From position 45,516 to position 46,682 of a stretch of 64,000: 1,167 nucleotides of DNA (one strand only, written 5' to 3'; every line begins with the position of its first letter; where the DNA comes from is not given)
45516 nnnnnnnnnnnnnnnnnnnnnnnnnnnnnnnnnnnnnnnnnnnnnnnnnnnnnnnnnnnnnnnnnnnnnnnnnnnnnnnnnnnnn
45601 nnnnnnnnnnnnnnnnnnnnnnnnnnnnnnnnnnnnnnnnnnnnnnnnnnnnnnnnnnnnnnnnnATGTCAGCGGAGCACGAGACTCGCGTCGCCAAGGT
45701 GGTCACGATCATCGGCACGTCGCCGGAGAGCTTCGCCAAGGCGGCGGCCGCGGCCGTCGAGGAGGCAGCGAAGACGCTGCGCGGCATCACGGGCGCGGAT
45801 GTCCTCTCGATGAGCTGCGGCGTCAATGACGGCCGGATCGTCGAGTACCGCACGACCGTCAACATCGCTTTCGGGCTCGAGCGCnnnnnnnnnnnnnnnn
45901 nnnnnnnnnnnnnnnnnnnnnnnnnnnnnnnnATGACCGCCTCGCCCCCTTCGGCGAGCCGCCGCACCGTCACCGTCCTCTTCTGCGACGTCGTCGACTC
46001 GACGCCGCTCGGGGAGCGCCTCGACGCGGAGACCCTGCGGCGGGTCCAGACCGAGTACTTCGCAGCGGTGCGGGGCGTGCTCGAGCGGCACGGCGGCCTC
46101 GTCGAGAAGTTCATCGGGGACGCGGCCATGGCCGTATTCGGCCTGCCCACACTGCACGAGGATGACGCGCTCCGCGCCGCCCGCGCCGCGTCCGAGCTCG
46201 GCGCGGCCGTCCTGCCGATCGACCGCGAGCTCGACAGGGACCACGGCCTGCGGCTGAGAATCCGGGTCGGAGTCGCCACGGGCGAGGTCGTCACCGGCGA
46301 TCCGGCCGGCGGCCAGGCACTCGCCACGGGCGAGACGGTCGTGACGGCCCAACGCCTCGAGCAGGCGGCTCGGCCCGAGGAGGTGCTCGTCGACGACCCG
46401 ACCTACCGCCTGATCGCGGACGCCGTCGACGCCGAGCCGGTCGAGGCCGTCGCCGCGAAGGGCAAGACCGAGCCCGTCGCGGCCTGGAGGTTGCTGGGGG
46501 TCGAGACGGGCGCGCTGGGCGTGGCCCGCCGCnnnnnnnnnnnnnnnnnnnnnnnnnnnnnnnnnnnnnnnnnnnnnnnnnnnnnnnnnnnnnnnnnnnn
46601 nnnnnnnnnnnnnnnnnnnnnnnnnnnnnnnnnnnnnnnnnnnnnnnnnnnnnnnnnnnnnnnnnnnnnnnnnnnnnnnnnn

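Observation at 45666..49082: Distant cyclase-AAA-TPR paralog bracketed by two dodecin-fold mini-proteins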

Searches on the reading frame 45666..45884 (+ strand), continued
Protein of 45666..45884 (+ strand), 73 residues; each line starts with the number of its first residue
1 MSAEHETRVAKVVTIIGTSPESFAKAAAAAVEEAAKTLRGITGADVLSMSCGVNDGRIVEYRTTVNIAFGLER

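Call 45: search_protein_families(library=padloc, proteins=[window:45666-45884:+], max_evalue=0.01)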
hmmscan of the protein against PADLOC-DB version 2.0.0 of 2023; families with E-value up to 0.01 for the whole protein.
seq(73 aa): 0 families

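Call 81: find_encoding_contigs(protein=P0107, flank=5000, max_places=2)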
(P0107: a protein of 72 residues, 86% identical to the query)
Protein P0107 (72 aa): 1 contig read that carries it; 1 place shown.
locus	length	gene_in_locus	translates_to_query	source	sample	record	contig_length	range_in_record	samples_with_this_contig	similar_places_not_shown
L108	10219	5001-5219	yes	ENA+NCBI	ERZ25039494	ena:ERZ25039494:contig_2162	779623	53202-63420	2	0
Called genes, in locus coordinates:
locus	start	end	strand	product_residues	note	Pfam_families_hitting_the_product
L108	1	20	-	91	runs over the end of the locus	PF02021:UPF0102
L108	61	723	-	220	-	PF01351:RNase_HII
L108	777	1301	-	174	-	PF01245:Ribosomal_L19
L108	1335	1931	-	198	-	PF10502:Peptidase_S26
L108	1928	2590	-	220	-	PF01746:tRNA_m1G_MT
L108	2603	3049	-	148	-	PF01782:RimM (weak), PF24986:PRC_RimM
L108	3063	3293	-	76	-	PF13083:KH_KhpA-B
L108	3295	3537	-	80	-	PF00886:Ribosomal_S16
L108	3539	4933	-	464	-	PF02881:SRP54_N, PF06414:Zeta_toxin (weak), PF00448:SRP54, PF01656:CbiA (weak), PF13401:AAA_22, PF13671:AAA_33 (faint), PF02978:SRP_SPB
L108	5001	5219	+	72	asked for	PF07311:Dodecin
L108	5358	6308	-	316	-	PF02881:SRP54_N (weak), PF25199:nSTAND_NTPase5 (faint), PF13604:AAA_30 (weak), PF00448:SRP54, PF13401:AAA_22 (weak)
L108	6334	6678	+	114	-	PF04237:YjbR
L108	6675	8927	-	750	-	PF02463:SMC_N, PF13304:AAA_21 (weak)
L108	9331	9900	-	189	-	PF00636:Ribonuclease_3, PF14622:Ribonucleas_3_3, PF00035:dsrm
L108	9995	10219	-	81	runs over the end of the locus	PF00550:PP-binding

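Call 82: find_encoding_contigs(protein=P0098, flank=5000, max_places=4)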
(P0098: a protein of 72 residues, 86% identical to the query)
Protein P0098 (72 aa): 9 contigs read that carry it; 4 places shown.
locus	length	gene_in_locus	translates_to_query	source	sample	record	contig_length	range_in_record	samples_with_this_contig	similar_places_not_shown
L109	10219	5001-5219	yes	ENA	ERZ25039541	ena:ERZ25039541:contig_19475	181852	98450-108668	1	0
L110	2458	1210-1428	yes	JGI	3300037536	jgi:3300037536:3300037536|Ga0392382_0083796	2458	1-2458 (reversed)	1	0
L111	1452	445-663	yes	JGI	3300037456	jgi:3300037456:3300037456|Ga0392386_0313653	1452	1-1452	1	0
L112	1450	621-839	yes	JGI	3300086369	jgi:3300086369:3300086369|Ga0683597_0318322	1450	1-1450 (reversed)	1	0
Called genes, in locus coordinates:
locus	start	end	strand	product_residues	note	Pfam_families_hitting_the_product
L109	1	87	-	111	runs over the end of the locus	PF02021:UPF0102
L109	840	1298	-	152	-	PF01245:Ribosomal_L19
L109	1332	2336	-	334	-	PF01746:tRNA_m1G_MT, PF10502:Peptidase_S26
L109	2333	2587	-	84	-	PF01746:tRNA_m1G_MT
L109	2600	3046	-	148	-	PF24986:PRC_RimM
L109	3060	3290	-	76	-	PF13083:KH_KhpA-B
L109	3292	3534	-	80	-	PF00886:Ribosomal_S16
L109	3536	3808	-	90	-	PF02978:SRP_SPB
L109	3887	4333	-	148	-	PF00448:SRP54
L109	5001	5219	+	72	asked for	PF07311:Dodecin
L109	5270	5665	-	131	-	PF00448:SRP54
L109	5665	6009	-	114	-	PF06414:Zeta_toxin (weak), PF13604:AAA_30 (weak), PF00448:SRP54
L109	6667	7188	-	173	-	PF13304:AAA_21 (weak), PF02463:SMC_N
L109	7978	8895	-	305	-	-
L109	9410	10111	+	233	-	-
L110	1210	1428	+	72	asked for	PF07311:Dodecin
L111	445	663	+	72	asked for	PF07311:Dodecin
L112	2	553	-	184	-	?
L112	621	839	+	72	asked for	PF07311:Dodecin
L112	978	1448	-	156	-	?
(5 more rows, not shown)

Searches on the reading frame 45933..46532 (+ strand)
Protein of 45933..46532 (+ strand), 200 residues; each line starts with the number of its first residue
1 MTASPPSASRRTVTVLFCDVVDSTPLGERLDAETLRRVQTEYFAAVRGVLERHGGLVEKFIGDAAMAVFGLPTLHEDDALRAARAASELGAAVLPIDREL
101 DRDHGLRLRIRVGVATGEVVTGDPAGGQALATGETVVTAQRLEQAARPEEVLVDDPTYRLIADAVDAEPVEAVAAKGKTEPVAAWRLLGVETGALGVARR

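Call 72: search_solved_structures(query=window:45933-46532:+, max_evalue=0.001, show_alignments=5)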
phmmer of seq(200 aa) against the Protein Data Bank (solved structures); distinct sequences matched with E-value up to 0.001: 50.
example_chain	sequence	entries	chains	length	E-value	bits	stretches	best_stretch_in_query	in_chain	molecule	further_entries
2w01_A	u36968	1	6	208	5.1e-22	82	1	8-190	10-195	ADENYLATE CYCLASE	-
6fht_A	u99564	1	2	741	2.3e-21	79.9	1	8-190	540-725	Bacteriophytochrome,Adenylate cyclase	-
3r5g_A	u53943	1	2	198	3.9e-19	72.6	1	9-188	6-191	CyaB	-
5oyh_A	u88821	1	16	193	9e-13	51.9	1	11-185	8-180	Nucleotide cyclase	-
6sir_A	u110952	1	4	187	1.2e-12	51.5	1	10-185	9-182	Nucleotide cyclase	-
6aoa_A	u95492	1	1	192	1.7e-12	50.9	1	11-186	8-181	Bacterio-rhodopsin/guanylyl cyclase 1 fusion protein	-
6ao9_A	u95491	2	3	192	2.9e-12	50.2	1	11-186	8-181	Bacterio-rhodopsin/guanylyl cyclase 1 fusion protein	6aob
1wc0_A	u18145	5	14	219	8e-12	48.8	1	10-183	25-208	ADENYLATE CYCLASE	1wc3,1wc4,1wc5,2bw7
1wc1_A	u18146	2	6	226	1.1e-11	48.4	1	10-183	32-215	ADENYLATE CYCLASE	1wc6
7yzi_A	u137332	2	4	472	2.5e-08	37.4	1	13-192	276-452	Adenylate cyclase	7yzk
4p2m_A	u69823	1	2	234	4.5e-08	36.5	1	13-192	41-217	Adenylate cyclase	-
1yk9_A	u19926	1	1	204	5.4e-08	36.3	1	13-192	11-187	Adenylate cyclase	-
8buz_A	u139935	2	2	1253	5.6e-08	36.2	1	12-122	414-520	Adenylate cyclase type 8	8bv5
4p2x_A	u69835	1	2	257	6e-08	36.1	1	13-192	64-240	Adenylate cyclase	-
7yz9_A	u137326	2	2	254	6.5e-08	36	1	13-191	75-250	Adenylate cyclase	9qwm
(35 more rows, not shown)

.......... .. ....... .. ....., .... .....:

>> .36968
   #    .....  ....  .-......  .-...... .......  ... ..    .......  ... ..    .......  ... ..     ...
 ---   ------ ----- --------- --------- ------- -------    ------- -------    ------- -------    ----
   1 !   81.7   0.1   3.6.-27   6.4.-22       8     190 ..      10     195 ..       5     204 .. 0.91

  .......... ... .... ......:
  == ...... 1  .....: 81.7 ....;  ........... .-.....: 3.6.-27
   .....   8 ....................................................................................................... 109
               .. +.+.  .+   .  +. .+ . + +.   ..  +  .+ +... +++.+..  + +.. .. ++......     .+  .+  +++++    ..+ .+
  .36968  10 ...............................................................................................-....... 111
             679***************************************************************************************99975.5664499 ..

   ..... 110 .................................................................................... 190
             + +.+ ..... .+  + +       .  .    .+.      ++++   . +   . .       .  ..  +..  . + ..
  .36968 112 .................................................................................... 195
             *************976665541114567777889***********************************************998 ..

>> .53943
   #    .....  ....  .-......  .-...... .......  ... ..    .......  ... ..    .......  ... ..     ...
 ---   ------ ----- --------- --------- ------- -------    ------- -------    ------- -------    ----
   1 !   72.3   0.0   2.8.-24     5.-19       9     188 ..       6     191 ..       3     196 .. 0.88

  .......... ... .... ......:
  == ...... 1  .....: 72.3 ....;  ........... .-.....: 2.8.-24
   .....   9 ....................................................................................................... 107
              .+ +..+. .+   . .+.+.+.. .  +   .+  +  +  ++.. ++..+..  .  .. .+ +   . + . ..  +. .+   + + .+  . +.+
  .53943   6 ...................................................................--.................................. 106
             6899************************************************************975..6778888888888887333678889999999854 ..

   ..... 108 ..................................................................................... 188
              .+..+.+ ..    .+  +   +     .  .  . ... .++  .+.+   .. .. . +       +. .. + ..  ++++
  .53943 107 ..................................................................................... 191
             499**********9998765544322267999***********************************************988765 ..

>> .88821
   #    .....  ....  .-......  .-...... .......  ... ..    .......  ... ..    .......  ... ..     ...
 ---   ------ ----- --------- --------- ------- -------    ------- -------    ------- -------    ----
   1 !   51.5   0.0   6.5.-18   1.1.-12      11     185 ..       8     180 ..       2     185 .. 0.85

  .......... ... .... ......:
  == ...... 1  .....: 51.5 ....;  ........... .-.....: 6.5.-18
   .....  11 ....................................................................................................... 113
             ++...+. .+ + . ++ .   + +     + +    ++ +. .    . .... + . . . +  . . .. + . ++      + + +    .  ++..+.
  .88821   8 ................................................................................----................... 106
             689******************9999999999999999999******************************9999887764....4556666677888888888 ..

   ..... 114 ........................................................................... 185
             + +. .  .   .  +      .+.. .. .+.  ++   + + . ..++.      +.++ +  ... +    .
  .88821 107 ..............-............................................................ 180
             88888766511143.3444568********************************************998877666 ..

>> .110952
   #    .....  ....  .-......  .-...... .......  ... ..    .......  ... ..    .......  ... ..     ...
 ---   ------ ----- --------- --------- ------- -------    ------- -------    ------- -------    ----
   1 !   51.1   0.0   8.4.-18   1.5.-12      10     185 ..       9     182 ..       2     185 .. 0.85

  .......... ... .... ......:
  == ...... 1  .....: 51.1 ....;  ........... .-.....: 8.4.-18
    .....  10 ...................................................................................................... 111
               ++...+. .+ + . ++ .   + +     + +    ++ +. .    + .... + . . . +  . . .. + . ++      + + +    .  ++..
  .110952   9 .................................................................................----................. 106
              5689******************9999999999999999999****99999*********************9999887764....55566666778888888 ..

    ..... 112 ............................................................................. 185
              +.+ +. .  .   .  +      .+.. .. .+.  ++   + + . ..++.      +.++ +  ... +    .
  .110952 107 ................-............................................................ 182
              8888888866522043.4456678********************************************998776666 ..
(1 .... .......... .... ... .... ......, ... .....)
